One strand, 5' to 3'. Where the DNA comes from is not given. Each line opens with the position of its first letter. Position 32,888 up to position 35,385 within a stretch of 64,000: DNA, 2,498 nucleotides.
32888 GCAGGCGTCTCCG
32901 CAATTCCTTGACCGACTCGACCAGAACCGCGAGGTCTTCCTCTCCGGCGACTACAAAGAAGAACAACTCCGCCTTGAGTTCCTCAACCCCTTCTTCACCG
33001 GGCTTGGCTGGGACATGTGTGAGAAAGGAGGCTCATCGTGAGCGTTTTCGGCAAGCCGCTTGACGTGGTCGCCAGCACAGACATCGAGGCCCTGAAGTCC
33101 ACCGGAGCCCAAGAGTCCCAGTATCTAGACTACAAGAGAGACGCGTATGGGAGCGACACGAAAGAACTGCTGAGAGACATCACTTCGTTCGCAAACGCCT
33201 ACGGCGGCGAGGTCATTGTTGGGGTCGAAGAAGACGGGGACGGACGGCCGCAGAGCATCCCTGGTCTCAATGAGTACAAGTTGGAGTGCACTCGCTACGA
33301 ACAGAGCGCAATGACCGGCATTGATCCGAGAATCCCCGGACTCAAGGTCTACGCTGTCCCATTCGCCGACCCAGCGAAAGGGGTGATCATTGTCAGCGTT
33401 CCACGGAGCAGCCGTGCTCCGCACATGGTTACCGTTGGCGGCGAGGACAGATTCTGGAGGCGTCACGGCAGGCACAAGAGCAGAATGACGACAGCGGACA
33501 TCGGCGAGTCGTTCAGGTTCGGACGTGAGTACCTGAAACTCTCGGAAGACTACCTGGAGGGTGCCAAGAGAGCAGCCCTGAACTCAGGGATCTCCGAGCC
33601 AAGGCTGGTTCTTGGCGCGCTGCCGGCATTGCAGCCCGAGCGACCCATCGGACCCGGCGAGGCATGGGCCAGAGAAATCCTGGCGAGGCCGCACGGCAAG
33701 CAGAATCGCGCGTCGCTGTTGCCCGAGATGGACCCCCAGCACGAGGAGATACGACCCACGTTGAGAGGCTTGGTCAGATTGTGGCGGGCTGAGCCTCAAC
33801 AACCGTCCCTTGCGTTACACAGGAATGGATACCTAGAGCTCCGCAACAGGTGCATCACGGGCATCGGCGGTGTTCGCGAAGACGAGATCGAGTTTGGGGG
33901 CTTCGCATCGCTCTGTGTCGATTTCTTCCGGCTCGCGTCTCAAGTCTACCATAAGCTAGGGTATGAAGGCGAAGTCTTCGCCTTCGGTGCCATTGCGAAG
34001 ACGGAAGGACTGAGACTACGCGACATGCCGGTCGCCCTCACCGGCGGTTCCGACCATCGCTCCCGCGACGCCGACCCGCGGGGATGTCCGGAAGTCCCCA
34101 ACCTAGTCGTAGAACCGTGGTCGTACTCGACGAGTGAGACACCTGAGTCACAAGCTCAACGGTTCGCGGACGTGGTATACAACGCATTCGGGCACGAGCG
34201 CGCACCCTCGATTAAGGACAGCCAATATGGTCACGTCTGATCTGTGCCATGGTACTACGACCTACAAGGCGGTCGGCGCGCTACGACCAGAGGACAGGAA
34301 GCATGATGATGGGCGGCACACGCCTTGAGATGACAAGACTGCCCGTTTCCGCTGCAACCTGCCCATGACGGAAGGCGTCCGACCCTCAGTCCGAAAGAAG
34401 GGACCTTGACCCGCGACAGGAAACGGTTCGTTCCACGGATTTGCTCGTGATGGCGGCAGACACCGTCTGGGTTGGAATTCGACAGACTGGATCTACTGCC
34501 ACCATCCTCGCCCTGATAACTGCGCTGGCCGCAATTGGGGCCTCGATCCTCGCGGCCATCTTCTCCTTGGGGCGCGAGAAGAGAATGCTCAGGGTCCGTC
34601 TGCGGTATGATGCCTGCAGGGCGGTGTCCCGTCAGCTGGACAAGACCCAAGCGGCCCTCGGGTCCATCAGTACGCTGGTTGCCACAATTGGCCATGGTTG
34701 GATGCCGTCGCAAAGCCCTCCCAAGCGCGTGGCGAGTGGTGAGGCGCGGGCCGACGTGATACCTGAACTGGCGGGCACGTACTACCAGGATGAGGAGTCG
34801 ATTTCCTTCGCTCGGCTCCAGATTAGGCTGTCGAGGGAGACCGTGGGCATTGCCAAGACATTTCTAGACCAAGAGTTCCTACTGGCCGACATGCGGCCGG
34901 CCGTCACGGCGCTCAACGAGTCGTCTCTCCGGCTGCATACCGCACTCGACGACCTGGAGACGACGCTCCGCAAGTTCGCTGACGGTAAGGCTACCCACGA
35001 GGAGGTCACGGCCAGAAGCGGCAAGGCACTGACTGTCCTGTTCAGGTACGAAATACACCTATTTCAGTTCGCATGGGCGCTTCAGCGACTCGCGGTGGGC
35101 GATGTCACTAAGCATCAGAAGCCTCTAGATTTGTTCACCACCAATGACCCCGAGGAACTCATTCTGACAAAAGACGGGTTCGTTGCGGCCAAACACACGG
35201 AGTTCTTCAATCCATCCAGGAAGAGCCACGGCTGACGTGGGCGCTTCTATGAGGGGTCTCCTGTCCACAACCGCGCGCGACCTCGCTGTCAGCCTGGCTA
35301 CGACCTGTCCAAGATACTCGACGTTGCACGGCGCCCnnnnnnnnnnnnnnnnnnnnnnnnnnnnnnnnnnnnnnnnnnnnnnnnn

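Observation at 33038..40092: Candidate novel cassette: AlbA_2/Schlafen-like protein, TM protein, Hanks kinase-TPR, ClpC/ClpA-like unfoldase, in a defence-island-like context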

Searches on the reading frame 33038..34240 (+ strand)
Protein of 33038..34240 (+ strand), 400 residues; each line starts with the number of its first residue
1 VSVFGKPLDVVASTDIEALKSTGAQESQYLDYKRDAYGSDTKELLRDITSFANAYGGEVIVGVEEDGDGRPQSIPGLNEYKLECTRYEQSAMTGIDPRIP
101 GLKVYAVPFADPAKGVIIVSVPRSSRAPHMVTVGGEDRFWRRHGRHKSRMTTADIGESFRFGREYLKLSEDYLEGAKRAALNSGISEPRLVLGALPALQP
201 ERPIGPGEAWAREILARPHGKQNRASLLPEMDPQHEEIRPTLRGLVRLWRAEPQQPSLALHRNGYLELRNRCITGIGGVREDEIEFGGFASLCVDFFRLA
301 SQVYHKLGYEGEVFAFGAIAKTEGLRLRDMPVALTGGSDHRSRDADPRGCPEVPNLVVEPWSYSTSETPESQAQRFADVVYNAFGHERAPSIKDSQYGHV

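Call 4: search_protein_families(library=pfam, proteins=[window:33038-34240:+], max_evalue=0.01)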
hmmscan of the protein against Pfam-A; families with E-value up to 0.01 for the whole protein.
window:33038-34240:+ (400 aa): 1 family
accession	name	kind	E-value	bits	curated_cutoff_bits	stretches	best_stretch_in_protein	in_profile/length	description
PF04326.19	SLFN_AlbA_2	-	1.1e-12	48.9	25.3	1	26-150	1-117/118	Schlafen, AlbA_2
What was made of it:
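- Checked: 33038-34240: PF04326 SLFN_AlbA_2, 48.9 bits against a cutoff of 25.3 (call 4).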

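Call 5: search_protein_families(library=padloc, proteins=[window:33038-34240:+], max_evalue=0.01)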
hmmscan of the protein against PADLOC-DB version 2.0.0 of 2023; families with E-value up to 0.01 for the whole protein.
window:33038-34240:+ (400 aa): 1 family
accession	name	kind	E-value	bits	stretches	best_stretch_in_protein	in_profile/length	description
PDLC05032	PDC-S50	-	9e-05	19.8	1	23-66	15-60/387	-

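Call 6: search_protein_families(library=ncbifam, proteins=[window:33038-34240:+], max_evalue=0.001)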
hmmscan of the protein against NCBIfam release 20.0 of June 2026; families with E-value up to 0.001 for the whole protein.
window:33038-34240:+ (400 aa): 0 families

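Call 33: find_related_loci(query=window:33038-34240:+, collection=genome_contigs, flank=6000)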
Query window:33038-34240:+ (400 aa) in genome_contigs; peptide patterns used: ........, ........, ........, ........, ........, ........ (x = any residue, [..] = any of these).
91 stretches matched a pattern, but none encodes a relative of the query by tblastn (E <= 1e-3).
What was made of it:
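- Tried and rejected: A GTDB scan for AlbA_2 relatives found none (call 33).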

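Call 34: find_homologous_proteins(query=window:33038-34240:+, max_evalue=0.001)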
Query window:33038-34240:+ (400 aa): 17 proteins with E <= 0.001 among 8000 candidates.
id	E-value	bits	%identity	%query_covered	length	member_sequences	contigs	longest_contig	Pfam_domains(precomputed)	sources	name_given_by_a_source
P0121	1.4e-270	915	100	100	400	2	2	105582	PF04326.20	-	-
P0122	2.3e-140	486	56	100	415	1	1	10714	PF04326.20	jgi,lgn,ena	jgi:hypothetical protein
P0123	3.2e-108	380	84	52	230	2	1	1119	PF04326.20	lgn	-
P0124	1.4e-38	151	31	97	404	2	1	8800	PF04326.20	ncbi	ncbi:MAG: helix-turn-helix domain-containing protein [Armatimonadota bacterium]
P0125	2.3e-32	130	28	99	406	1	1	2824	PF04326.20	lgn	-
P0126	4.0e-32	130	32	80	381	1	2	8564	PF04326.20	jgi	jgi:hypothetical protein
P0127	3.0e-31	127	34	67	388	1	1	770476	PF04326.20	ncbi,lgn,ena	-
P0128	9.9e-30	122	27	99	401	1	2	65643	PF04326.20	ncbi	-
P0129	3.1e-20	91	27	98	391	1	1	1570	PF04326.20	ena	-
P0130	7.1e-19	86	28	96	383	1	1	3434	PF04326.20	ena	-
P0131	4.4e-18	83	33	63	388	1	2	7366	PF04326.20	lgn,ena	-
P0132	1.5e-17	82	32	61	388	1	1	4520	PF04326.20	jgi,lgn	-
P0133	6.5e-17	80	32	67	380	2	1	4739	PF04326.20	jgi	jgi:hypothetical protein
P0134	1.9e-11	62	26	78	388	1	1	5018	PF04326.20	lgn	-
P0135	4.4e-11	60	34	36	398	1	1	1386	PF04326.20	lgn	-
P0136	9.6e-11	59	32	38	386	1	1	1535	PF04326.20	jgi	jgi:hypothetical protein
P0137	6.3e-8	50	34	46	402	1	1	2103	PF04326.20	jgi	jgi:hypothetical protein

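Call 35: find_encoding_contigs(protein=P0122, flank=6000, max_places=2)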
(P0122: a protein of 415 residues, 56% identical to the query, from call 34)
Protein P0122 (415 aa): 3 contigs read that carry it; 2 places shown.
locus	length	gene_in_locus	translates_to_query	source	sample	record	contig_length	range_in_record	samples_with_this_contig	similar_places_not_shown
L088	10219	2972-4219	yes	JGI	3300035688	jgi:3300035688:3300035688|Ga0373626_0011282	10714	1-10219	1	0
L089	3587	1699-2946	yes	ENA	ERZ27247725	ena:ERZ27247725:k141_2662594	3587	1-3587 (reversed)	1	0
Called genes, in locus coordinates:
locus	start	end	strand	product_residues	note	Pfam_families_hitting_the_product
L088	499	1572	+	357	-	PF02086:MethyltransfD12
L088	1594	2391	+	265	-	PF09233:Endonuc-EcoRV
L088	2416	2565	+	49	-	PF05016:ParE_toxin (weak)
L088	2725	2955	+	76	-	-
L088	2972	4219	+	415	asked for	PF04326:SLFN_AlbA_2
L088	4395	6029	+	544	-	-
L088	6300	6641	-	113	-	PF01909:NTP_transf_2, PF18765:Polbeta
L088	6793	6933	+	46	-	PF05635:23S_rRNA_IVP (weak)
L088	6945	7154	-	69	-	-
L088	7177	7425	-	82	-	PF04365:BrnT_toxin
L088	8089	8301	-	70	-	-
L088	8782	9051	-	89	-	PF01381:HTH_3 (weak)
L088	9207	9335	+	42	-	-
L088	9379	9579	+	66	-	-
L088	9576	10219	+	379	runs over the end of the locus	?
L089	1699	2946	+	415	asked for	PF04326:SLFN_AlbA_2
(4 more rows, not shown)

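Call 36: find_encoding_contigs(protein=P0127, flank=5000, max_places=1)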
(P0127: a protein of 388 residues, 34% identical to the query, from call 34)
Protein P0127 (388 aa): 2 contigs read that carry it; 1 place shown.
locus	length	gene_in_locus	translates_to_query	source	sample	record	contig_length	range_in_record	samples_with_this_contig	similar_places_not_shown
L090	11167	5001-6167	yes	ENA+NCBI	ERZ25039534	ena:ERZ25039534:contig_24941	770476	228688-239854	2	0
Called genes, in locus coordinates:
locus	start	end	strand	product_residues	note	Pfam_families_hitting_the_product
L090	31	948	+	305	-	-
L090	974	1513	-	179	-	-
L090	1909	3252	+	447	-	-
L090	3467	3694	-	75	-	-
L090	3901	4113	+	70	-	-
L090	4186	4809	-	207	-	-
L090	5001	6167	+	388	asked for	PF04326:SLFN_AlbA_2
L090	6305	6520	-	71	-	PF23148:Gp77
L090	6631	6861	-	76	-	-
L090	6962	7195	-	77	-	-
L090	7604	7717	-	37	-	-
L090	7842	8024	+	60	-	-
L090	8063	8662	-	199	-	PF00589:Phage_integrase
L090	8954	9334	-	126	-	PF13356:Arm-DNA-bind_3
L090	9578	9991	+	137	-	PF04972:BON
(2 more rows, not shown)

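Call 37: find_encoding_contigs(protein=P0128, flank=5000, max_places=1)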
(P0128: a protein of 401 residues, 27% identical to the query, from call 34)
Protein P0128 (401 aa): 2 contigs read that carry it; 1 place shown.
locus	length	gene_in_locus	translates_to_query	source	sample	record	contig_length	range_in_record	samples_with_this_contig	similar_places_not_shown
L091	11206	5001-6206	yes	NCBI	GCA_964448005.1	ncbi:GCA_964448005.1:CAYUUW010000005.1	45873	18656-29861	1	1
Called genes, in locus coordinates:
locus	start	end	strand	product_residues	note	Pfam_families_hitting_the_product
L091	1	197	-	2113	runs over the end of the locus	-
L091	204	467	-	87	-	-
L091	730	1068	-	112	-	-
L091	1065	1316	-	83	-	-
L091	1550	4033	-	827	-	PF00133:tRNA-synt_1, PF09334:tRNA-synt_1g (faint), PF08264:Anticodon_1, PF10458:Val_tRNA-synt_C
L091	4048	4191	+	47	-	-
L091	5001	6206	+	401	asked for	PF04326:SLFN_AlbA_2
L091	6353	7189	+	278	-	PF02498:Bro-N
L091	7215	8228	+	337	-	PF13310:Virulence_RhuM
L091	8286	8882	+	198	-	PF09997:DUF2238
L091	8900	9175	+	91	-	PF11731:Cdd1, PF14520:HHH_5 (weak)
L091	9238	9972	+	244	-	-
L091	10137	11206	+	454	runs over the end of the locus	PF07690:MFS_1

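Call 73: predict_structure(alignment_id=A4)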
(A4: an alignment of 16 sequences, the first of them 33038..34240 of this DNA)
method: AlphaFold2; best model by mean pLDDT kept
length: 400 residues; sequences in the alignment: 16
mean_pLDDT: 86.6   pTM: 0.83
mean pLDDT of the five models: 86.6, 85.6, 85.2, 83.9, 83.5
residues with pLDDT >= 90: 235; 70-90: 124; 50-70: 23; < 50: 18
segments of 3 or more residues with pLDDT < 50: 332-344, 398-400
pLDDT, mean of each block of 10 residues (from residue 1): 79 93 92 90 95 94 95 95 94 92 93 94 91 92 92 93 90 94 88 92 85 89 69 90 90 81 94 70 84 92 88 94 83 43 60 88 90 92 85 57
secondary structure, 60 per line:
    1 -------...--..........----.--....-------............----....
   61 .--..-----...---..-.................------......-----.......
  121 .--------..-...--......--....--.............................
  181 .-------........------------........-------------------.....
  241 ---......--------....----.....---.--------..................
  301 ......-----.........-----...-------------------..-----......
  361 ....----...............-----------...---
elements in order: H13-22 E30-33 H41-52 E57-61 E71-73 H80-94 E103-108 E114-121 E138-143 E146-149 H152-181 E189-196 H209-216 E236-240 E244-249 E258-261 E266-270 E283-285 H286-306 E312-320 E326-328 E355-364 H369-383

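Call 76: fold_search(model_id=the predicted structure, library=pdb)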
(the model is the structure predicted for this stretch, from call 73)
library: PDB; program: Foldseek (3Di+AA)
matches with E <= 10: 319; with E <= 0.001: 22
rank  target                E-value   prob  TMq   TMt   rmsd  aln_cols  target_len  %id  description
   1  3lmm_B                1.8e-05  1.00  0.26  0.20   4.6       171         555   22  Crystal Structure of the DIP2311 protein from Corynebacterium diphtheriae, Northeast Structural Genomics Consortium Ta (released 2010-02-16)
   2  3lmm_A                2.3e-05  1.00  0.27  0.23   4.3       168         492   22  Crystal Structure of the DIP2311 protein from Corynebacterium diphtheriae, Northeast Structural Genomics Consortium Ta (released 2010-02-16)
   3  3lmm_D                2.6e-05  1.00  0.27  0.20   4.3       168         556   22  Crystal Structure of the DIP2311 protein from Corynebacterium diphtheriae, Northeast Structural Genomics Consortium Ta (released 2010-02-16)
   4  7fex                  1.1e-04  1.00  0.21  0.25   9.8       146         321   14  Crystal structure of Sus scrofa Schlafen11 N-terminal domain (2.69 A) (released 2023-06-07)
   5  7zep_A                1.4e-04  1.00  0.20  0.11  13.7       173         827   16  Human SLFN11 E209A dimer (released 2022-09-28)
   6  3lmm_C                1.7e-04  1.00  0.27  0.23   4.8       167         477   22  Crystal Structure of the DIP2311 protein from Corynebacterium diphtheriae, Northeast Structural Genomics Consortium Ta (released 2010-02-16)
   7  9o0d_D                2.1e-04  1.00  0.25  0.41   5.7       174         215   13  crystal structure of rSAMD9 tRNase domain (released 2025-07-02)
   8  9uie_B                2.1e-04  1.00  0.24  0.12  14.4       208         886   14  Electronic microscopy structure of human schlafen14-E211A dimer in complex with dsRNA (released 2025-08-06)
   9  5yd0_D                2.2e-04  1.00  0.22  0.27   9.3       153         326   14  Crystal structure of Schlafen 13 (SLFN13) N'-domain (released 2018-03-28)
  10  5yd0_A                3.0e-04  1.00  0.22  0.26   9.3       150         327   13  Crystal structure of Schlafen 13 (SLFN13) N'-domain (released 2018-03-28)
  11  7zel_A                3.4e-04  0.99  0.20  0.11  14.4       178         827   18  Human SLFN11 dimer apoenzyme (released 2022-09-28)
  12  7lre_A                3.6e-04  0.99  0.21  0.17  21.8       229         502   14  Cryo-EM of the SLFN12-PDE3A complex: SLFN12 body refinement (released 2021-06-09)
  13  7lrd_A                3.6e-04  0.99  0.21  0.17  21.8       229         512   14  Cryo-EM of the SLFN12-PDE3A complex: Consensus subset model (released 2021-06-09)
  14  7eg0_B                3.6e-04  0.96  0.21  0.15  23.5       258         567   14  Cryo-EM structure of anagrelide-induced PDE3A-SLFN12 complex (released 2021-09-29)
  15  5yd0_C                4.1e-04  0.99  0.19  0.23  11.3       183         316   11  Crystal structure of Schlafen 13 (SLFN13) N'-domain (released 2018-03-28)
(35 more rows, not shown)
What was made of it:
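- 33038..34240 (+): NOT part of the conserved pair. A stand-alone AlbA_2/Schlafen-like protein of 400 aa with an uncharacterised C-terminal half. It is a neighbouring accessory gene. AF2 pLDDT 86.6, with the N-terminal ~170 aa matching DIP2311, SLFN and SAMD9 folds, calls 73 and 76.
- On Schlafen/AlbA_2 (neighbouring gene): Foldseek hits to 3lmm, SLFN11/13/14 and SAMD9, E 2e-5 to 1e-3 (call 76).
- Closest known: Schlafen / AlbA_2. Same: The N-terminal ~170 aa match PF04326 and the SLFN, SAMD9 and DIP2311 folds (calls 4, 76).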

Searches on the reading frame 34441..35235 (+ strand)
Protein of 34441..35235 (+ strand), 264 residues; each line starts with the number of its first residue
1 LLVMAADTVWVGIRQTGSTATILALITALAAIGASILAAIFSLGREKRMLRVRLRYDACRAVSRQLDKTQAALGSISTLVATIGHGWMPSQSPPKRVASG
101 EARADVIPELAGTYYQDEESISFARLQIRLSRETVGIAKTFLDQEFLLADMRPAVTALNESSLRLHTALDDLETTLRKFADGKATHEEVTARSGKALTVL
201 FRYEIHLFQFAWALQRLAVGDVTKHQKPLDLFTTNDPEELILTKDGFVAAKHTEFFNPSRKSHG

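Call 4: search_protein_families(library=pfam, proteins=[window:34441-35235:+], max_evalue=0.01)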
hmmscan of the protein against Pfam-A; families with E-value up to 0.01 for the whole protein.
window:34441-35235:+ (264 aa): 0 families

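Call 5: search_protein_families(library=padloc, proteins=[window:34441-35235:+], max_evalue=0.01)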
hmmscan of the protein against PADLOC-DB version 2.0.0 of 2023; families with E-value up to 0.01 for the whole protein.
window:34441-35235:+ (264 aa): 0 families

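Call 6: search_protein_families(library=ncbifam, proteins=[window:34441-35235:+], max_evalue=0.001)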
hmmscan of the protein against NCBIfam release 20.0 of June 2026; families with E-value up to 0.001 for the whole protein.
window:34441-35235:+ (264 aa): 0 families

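Call 45: search_protein_families(library=pfam, proteins=[window:34450-35235:+], max_evalue=0.01)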
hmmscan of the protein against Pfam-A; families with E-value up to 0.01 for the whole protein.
window:34450-35235:+ (261 aa): 0 families
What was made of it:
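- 34450..35235 (+): NOT part of the conserved pair. An orphan protein with one N-terminal hydrophobic helix. The alternative TTG start is at 34441. No family hits, calls 4-6 and 45.
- Checked: 34441/34450-35235: no Pfam, NCBIfam or PADLOC hit (calls 4-6, 45).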

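Call 46: search_protein_representatives(protein=window:34450-35235:+)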
Query: 261 residues. Proteins with E-value up to 0.001 (for the whole library): 1; up to 1e-10: 1; up to 1e-30: 1. The best 1 are listed.
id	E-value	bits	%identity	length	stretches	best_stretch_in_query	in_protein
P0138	2.5e-98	345.1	66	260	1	1-259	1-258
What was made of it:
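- TM is an orphan (call 46).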

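Call 47: find_encoding_contigs(protein=P0138, flank=8000, max_places=3)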
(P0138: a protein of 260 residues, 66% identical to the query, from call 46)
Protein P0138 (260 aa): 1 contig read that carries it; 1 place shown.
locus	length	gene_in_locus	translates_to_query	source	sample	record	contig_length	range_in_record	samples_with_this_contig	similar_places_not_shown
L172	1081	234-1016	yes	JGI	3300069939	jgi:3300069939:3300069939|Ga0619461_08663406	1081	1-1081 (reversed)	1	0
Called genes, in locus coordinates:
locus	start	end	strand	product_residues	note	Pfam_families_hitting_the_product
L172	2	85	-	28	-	?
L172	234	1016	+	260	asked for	-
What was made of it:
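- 34450..35235 (+): One homologue (66% identity) among 1.84e9 representatives, on a 1-kb contig, calls 46 and 47.
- Tried and rejected: The TM protein has no family hit and only one homologue, on a 1-kb contig that gives no context (calls 45-47).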
